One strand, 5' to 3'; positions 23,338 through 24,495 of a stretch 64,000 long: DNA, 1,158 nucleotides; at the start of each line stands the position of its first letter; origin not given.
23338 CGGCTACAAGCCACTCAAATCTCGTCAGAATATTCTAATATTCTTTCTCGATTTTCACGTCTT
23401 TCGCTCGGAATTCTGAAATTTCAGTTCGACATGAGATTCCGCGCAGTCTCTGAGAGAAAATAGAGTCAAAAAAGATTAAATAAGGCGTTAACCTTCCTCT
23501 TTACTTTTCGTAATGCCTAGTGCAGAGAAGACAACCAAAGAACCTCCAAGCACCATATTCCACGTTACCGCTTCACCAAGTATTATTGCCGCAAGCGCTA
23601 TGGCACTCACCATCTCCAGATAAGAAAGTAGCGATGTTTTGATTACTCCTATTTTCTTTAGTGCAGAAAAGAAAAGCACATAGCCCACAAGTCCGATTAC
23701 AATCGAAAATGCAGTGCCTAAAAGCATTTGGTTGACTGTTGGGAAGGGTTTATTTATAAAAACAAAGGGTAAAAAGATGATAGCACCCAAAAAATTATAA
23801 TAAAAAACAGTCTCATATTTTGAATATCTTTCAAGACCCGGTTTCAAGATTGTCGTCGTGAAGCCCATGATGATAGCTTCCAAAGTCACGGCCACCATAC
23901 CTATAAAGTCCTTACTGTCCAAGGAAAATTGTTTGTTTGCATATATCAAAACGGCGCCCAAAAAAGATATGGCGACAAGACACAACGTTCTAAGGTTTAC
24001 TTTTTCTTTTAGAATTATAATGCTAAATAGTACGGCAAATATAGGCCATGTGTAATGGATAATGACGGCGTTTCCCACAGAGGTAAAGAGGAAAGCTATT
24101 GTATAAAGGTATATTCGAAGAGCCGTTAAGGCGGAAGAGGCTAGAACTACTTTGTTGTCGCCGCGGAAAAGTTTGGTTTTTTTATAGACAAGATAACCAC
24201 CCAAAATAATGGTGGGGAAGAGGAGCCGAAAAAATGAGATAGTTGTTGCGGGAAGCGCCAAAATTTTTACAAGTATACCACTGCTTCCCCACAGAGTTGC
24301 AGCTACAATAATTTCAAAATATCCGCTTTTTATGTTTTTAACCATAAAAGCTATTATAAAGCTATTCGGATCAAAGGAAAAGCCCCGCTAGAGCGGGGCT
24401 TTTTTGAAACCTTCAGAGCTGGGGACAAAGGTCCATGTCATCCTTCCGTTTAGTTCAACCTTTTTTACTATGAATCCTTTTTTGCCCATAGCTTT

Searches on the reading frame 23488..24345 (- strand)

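Call 38: search_protein_families(library=pfam, proteins=[window:23488-24345:-], max_evalue=0.01)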
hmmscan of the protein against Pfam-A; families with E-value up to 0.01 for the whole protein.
window:23488-24345:- (285 aa): 3 families
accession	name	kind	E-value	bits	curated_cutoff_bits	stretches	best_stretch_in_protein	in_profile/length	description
PF00892.27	EamA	-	9.2e-38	130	28.2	2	7-135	2-134/135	EamA-like transporter family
PF03151.22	TPT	-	9.6e-07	28.9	30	1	27-274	26-286/291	Triose-phosphate Transporter family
PF04982.19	TM_HPP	-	0.0027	17.8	27.2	1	154-251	9-93/157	HPP, transmembrane region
